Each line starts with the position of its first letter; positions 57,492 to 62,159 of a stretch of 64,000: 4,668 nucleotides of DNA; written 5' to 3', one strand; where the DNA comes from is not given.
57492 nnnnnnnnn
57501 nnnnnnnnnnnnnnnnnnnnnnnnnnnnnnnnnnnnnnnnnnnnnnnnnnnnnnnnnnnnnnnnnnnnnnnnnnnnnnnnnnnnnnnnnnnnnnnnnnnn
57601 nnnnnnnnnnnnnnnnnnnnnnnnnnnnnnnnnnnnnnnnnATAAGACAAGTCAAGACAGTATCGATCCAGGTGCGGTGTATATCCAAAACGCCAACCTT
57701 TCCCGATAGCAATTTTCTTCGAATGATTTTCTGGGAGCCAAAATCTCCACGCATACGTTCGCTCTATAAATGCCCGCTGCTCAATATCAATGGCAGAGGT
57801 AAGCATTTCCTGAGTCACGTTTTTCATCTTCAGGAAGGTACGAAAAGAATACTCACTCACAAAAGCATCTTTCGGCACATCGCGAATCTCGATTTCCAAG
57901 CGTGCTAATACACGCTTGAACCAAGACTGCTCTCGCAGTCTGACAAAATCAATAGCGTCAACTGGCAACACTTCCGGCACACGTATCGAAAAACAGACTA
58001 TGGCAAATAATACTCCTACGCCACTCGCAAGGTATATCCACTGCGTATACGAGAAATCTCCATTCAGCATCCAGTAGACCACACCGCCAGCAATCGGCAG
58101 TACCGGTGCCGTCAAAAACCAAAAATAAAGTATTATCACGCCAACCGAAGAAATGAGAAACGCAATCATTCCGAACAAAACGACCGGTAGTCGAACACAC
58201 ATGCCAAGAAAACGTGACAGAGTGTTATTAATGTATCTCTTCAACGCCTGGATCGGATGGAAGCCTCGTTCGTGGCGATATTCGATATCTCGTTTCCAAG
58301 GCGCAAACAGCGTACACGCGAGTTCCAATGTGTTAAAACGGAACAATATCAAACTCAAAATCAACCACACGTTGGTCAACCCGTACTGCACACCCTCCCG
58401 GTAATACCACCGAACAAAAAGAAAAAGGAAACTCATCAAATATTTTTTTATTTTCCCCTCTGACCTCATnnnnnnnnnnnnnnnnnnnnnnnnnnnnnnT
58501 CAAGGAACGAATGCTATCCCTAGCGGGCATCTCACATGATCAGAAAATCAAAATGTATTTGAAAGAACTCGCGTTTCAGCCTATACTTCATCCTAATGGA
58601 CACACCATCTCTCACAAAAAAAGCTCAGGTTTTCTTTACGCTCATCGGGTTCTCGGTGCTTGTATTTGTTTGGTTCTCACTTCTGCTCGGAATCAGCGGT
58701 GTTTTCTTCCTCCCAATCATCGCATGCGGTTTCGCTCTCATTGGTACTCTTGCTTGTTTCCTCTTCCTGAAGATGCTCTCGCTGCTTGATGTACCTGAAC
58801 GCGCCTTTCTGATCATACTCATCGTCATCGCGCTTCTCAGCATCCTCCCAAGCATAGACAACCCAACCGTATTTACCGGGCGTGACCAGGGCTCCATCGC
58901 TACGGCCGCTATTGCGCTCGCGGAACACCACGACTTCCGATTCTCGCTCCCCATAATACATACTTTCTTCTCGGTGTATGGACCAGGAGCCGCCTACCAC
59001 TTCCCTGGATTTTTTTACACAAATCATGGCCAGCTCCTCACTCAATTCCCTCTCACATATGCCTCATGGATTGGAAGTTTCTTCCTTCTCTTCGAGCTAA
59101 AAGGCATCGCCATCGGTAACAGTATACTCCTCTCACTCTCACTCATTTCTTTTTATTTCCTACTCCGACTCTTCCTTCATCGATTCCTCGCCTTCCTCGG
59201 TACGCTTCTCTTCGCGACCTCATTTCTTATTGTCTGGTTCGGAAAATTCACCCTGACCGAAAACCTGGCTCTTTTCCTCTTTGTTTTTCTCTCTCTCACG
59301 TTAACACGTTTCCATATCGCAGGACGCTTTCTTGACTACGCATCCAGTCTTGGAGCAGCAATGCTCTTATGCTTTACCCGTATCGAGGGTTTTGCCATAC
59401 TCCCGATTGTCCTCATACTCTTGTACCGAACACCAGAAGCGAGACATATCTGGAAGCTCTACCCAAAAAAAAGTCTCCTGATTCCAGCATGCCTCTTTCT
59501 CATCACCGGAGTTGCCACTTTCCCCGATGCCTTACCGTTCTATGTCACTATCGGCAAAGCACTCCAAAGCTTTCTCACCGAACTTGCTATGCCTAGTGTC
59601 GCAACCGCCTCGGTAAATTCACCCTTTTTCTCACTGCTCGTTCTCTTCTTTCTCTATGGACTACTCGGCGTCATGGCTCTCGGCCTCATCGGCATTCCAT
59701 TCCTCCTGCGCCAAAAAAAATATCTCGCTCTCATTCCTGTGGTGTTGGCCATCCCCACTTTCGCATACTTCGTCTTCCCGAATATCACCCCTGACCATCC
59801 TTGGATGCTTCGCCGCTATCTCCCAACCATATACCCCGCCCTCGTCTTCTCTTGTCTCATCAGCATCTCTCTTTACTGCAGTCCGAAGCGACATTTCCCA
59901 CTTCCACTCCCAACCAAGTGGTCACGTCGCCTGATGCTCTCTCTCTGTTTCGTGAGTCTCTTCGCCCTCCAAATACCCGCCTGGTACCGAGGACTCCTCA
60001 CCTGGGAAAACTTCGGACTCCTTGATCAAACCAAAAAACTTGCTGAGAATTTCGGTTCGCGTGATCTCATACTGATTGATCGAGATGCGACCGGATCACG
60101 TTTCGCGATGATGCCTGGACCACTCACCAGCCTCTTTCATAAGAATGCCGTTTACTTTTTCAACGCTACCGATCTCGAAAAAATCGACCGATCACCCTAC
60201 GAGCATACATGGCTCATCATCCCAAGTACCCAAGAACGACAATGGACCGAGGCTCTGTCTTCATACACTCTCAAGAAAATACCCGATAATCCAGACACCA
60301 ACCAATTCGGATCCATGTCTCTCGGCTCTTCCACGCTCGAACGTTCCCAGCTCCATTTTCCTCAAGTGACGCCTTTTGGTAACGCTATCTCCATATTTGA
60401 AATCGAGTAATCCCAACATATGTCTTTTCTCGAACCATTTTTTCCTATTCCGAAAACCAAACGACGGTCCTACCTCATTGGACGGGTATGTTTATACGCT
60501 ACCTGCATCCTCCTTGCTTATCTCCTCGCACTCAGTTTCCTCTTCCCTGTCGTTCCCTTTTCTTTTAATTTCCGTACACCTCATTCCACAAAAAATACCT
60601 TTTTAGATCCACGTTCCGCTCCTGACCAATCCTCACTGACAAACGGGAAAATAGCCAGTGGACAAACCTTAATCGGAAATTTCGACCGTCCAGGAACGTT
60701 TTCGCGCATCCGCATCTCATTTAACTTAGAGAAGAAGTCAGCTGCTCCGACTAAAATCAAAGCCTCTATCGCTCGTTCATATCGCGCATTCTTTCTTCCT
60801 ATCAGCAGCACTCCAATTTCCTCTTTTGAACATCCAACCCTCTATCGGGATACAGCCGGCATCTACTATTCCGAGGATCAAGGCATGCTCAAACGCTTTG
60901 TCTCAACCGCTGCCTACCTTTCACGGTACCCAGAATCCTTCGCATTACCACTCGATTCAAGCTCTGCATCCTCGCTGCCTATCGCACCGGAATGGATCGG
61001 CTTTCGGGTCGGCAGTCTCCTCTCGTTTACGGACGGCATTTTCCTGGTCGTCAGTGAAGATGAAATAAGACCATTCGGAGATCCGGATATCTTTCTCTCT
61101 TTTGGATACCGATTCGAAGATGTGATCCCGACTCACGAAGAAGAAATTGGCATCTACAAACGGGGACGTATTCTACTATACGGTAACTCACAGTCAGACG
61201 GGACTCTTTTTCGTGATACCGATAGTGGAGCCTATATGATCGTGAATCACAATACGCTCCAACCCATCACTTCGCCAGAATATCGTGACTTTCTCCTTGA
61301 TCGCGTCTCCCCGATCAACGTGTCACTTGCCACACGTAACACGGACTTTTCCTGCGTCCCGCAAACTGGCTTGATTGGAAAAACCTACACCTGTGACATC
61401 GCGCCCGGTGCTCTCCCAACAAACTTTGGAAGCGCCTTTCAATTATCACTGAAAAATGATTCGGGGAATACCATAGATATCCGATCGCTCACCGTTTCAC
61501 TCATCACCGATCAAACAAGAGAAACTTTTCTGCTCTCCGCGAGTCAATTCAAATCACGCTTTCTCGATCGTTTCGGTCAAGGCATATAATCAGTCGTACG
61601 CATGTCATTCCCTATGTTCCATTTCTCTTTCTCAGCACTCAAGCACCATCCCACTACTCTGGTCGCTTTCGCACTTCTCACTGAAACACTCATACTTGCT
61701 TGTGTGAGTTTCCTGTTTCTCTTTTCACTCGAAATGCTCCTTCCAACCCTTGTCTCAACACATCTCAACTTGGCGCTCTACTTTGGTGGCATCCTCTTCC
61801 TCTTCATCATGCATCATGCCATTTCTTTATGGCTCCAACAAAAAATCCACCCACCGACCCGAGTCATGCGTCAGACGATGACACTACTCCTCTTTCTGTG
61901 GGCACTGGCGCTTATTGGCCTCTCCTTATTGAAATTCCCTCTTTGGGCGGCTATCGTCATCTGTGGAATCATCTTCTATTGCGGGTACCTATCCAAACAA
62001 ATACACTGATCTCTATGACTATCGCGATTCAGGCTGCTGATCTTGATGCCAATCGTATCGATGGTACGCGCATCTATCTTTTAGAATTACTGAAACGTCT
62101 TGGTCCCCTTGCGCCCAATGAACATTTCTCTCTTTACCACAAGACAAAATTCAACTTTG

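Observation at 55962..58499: Membrane-anchored Clp/Hsp100-like ATPase with inactive-looking D1 and canonical D2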

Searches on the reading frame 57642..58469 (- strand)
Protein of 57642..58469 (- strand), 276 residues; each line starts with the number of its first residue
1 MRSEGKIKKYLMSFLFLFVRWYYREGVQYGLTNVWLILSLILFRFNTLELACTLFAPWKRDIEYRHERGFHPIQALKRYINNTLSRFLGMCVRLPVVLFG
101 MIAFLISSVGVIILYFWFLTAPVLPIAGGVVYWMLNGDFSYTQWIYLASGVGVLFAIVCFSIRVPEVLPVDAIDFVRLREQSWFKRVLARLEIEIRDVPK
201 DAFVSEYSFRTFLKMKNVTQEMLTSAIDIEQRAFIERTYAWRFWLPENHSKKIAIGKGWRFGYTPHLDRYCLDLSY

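Call 30: search_protein_families(library=pfam, proteins=[window:57642-58469:-], max_evalue=10)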
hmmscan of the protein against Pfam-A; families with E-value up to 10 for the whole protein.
seq(276 aa): 0 families

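Call 32: predict_structure(alignment_id=A1)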
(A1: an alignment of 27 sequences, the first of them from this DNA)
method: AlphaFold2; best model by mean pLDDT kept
length: 276 residues; sequences in the alignment: 27
mean_pLDDT: 89.6   pTM: 0.76
mean pLDDT of the five models: 89.6, 88.8, 88.7, 87.7, 87.3
residues with pLDDT >= 90: 198; 70-90: 53; 50-70: 24; < 50: 1
segments of 3 or more residues with pLDDT < 50: none
pLDDT, mean of each block of 10 residues (from residue 1): 82 91 92 93 95 83 69 89 90 95 97 94 96 95 96 94 87 89 96 97 95 97 96 94 92 89 58 53
secondary structure, 60 per line:
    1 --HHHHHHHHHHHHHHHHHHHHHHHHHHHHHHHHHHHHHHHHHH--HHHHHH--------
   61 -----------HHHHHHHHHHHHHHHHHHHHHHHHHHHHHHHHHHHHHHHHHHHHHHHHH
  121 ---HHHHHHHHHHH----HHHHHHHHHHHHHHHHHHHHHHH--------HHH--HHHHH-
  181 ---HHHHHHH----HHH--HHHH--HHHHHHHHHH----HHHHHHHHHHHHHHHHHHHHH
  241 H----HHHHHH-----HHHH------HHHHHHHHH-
elements in order: H3-44 H47-52 H72-120 H124-134 H139-161 H175-179 H184-190 H200-203 H206-215 H220-241 H246-251 H257-260 H267-275

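Call 40: search_protein_representatives(alignment_id=A1)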
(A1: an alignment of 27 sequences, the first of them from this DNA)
Query: 27 sequences, 261 profile positions. Proteins with E-value up to 0.001 (for the whole library): 1932; up to 1e-10: 1253; up to 1e-30: 129. The best 150 are listed.
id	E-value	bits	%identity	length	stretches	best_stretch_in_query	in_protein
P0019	6.5e-80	284.9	-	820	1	4-261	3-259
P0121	1.5e-76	273.9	-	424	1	4-261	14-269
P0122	1.5e-73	264.0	-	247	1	1-242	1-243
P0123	4.4e-73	262.5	-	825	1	4-261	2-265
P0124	7.2e-70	252.0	-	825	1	1-260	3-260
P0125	8.3e-68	245.2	-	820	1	2-260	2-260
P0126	3.2e-67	243.3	-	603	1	1-257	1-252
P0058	1.0e-66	241.6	-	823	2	5-261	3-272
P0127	6.0e-66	239.1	-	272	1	3-260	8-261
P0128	1.7e-65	237.6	-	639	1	4-260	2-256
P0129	1.6e-64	234.4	-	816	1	4-261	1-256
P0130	8.3e-64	232.1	-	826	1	4-258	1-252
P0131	8.6e-64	232.0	-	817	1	3-259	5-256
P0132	3.5e-63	230.1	-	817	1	4-261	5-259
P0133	8.4e-63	228.8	-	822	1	2-260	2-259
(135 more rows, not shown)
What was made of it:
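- On Patescibacterial PWKR-module / Clp-like ATPase family (defined here): The module profile finds 1,253 representatives at E <= 1e-10 (call 40).
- The module profile finds 1,932 representatives at E <= 1e-3 and 1,253 at E <= 1e-10 (call 40).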

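Call 43: find_related_loci(query=A3, collection=genome_contigs, flank=6000)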
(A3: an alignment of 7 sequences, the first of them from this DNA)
Query A3 (276 aa) in genome_contigs; peptide patterns used: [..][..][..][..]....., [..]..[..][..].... (x = any residue, [..] = any of these).
142 stretches matched a pattern; 104 encode a relative of the query (tblastn E <= 1e-3); the best 80 are kept; 78 distinct loci.
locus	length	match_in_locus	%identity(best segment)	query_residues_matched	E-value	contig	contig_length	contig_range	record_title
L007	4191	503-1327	61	1-276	2e-116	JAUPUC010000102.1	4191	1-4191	MAG: Patescibacteria group bacterium isolate erpe_2018_sw_6hr_WHONDRS-SW48-000087_B_bin.65 scaffold_1115196, whole genom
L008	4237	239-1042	61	8-275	2e-114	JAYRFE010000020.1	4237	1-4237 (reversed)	MAG: Candidatus Moraniibacteriota bacterium isolate SH_SHASGE3bin.24 k141_387398, whole genome shotgun sequence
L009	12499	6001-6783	62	15-275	2e-111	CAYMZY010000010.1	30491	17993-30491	MAG TPA_asm: uncultured Bdellovibrionales bacterium isolate SRP286056_co1_431 genome assembly, contig: NODE_1678_length_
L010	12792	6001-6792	53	9-275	3e-86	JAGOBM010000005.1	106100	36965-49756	MAG: Candidatus Moraniibacteriota bacterium isolate Go_LeineEff_bin_12 Go_LeineEff_23_length_106100_cov_12.446283, whole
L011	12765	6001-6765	53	18-275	1e-84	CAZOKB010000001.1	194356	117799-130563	MAG TPA_asm: uncultured Bdellovibrionales bacterium isolate SRP278252_co2_108 genome assembly, contig: NODE_71_length_19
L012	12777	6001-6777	37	10-275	7e-47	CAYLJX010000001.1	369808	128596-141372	MAG TPA_asm: uncultured Bdellovibrionales bacterium isolate SRP342105_co1_463 genome assembly, contig: NODE_13_length_36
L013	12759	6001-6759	37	18-275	2e-44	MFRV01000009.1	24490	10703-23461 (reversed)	MAG: Candidatus Moranbacteria bacterium RIFCSPHIGHO2_01_FULL_54_31 rifcsphigho2_01_scaffold_15964, whole genome shotgun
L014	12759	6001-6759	35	18-275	1e-43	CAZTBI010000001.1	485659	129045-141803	MAG TPA_asm: uncultured Bdellovibrionales bacterium isolate SRP342105_co1_260 genome assembly, contig: NODE_7_length_485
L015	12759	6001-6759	36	18-275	8e-44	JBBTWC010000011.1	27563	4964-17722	MAG: Patescibacteria group bacterium isolate H43-bin047_1 H43_bin047_1_000000000011, whole genome shotgun sequence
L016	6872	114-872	35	18-275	6e-42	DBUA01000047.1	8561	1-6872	MAG TPA_asm: Candidatus Moranbacteria bacterium UBA1302 UBA1302_contig_54055, whole genome shotgun sequence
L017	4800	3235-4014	36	14-275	1e-41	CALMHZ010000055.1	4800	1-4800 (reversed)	MAG TPA_asm: uncultured bacterium isolate SRR6670122_bin.64_CONCOCT_v1.1_MAG genome assembly, contig: ERZ534011.12086, w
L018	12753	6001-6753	38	21-275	1e-39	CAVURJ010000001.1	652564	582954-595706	MAG: Candidatus Moranbacteria bacterium isolate MFD09730.bin.1.17 genome assembly, contig: contig_20098, whole genome sh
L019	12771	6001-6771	33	12-275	3e-38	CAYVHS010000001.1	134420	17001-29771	MAG TPA_asm: uncultured Bdellovibrionales bacterium isolate SRP278252_co2_49 genome assembly, contig: NODE_157_length_13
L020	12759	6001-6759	34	18-275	7e-37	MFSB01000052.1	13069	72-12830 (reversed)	MAG: Candidatus Moranbacteria bacterium RIFCSPLOWO2_12_FULL_48_12 rifcsplowo2_12_scaffold_9397, whole genome shotgun seq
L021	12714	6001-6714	35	34-275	2e-35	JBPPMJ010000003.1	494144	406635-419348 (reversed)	MAG: Minisyncoccota bacterium isolate BIOS2019_out_082 k131_633190, whole genome shotgun sequence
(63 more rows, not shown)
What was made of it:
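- Of 78 genome loci, 77 are titled Patescibacteria lineages, 'bacterium', or probably mislabelled 'Bdellovibrionales'; one is titled Omnitrophota (call 43).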

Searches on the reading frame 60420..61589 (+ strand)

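Call 11: search_protein_families(library=pfam, proteins=[window:60420-61589:+], max_evalue=0.001)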
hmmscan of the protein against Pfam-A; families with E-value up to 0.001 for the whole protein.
window:60420-61589:+ (389 aa): 0 families

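Call 30: search_protein_families(library=pfam, proteins=[window:60420-61589:+], max_evalue=10)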
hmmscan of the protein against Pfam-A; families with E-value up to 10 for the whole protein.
window:60420-61589:+ (389 aa): 1 family
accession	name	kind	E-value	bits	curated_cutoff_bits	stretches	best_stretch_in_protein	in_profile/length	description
PF07184.16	CTV_P33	-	0.056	13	25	1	13-44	269-300/303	Citrus tristeza virus P33 protein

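Call 60: search_protein_families(library=ncbifam, proteins=[window:60420-61589:+], max_evalue=1)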
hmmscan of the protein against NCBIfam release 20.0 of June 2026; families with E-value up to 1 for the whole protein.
window:60420-61589:+ (389 aa): 0 families

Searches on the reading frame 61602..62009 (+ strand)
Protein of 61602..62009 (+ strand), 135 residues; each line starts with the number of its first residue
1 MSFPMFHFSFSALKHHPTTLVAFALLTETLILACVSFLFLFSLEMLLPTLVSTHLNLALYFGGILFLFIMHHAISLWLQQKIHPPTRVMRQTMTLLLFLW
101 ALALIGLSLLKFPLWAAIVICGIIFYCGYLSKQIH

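Call 30: search_protein_families(library=pfam, proteins=[window:61602-62009:+], max_evalue=10)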
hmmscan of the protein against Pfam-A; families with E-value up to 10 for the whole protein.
window:61602-62009:+ (135 aa): 1 family
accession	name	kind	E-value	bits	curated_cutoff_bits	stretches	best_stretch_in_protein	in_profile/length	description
PF07690.21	MFS_1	-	0.0042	16.5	33.4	1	11-125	197-308/347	Major Facilitator Superfamily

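Call 60: search_protein_families(library=ncbifam, proteins=[window:61602-62009:+], max_evalue=1)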
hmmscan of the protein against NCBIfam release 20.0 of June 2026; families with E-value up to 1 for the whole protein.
window:61602-62009:+ (135 aa): 1 family
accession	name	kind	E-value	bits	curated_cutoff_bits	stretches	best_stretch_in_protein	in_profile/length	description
NF045516.2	SepX_GlpR_1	exception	0.61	9.9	160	0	90-134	186-233/293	divisome protein SepX/GlpR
